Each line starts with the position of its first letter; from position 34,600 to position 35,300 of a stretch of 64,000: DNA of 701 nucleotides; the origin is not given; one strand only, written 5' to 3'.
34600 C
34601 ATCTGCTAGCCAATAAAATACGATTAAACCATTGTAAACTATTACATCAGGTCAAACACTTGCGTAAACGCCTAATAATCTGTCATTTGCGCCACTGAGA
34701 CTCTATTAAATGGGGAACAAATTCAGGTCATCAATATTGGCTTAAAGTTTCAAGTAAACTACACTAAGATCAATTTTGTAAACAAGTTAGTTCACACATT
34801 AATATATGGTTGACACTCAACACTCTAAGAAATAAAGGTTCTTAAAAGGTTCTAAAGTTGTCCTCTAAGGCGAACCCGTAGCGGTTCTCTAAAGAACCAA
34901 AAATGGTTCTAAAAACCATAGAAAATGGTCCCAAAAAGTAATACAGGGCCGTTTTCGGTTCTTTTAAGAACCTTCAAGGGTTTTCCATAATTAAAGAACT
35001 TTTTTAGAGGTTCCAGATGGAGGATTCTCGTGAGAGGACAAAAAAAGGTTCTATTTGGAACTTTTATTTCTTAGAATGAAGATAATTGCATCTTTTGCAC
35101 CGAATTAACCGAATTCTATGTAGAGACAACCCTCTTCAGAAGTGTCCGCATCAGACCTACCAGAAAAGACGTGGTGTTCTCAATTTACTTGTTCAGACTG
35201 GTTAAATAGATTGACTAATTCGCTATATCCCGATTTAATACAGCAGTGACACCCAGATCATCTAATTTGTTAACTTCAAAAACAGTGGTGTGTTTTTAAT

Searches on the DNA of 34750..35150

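Call 64: search_rna_families(source=window, start=34750, end=35150, threshold=evalue, max_evalue=5)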
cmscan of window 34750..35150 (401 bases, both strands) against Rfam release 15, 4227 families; matches with E-value up to 5: 12.
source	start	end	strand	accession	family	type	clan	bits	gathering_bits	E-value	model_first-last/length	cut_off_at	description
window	34981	35089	+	RF02528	SSRC41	Gene; sRNA;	-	22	60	1.8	1-111/111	no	Streptococcus sRNA SSRC41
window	34877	34904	-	RF02597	shuA_thermo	Cis-reg; thermoregulator;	-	19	58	3.5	1-32/32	no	shuA/chuA 5' UTR thermoregulator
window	34864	34990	+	RF04157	MIR9486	Gene; miRNA;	-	18.6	100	0.34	1-119/119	no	MIR9486 microRNA precursor family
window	34874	34981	+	RF04262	MIR1319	Gene; miRNA;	-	18.2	116.6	1.1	1-119/119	no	MIR1319 microRNA precursor family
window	34958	34999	-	RF01202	sn2991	Gene; snRNA; snoRNA; CD-box;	-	17.9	60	1.4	1-98/98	no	Small nucleolar RNA sn2991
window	34889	34955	+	RF02844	RefA9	Gene; antisense;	-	17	49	4.6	1-64/64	no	Enterococcus sRNA A9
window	35042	35087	+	RF00032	Histone3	Cis-reg;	-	16.7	34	0.089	1-46/46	no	Histone 3' UTR stem-loop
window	34952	34996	+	RF00032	Histone3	Cis-reg;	-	15.9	34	0.17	1-46/46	no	Histone 3' UTR stem-loop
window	34866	34990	-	RF04157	MIR9486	Gene; miRNA;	-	15.8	100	1.9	1-119/119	no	MIR9486 microRNA precursor family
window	34890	34978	-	RF01435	S_pombe_snR5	Gene; snRNA; snoRNA; HACA-box;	CL00038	15.2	80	3.8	1-143/143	no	small nucleolar RNA snR5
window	35026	35124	+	RF00201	snoZ278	Gene; snRNA; snoRNA; CD-box;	-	14.4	36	3.4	1-115/115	no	Small nucleolar RNA Z278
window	35012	35053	+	RF00736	mir-320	Gene; miRNA;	-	13.8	55.5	2.8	1-76/76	no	mir-320 microRNA precursor family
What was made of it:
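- Tried and rejected: It does not (call 64).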
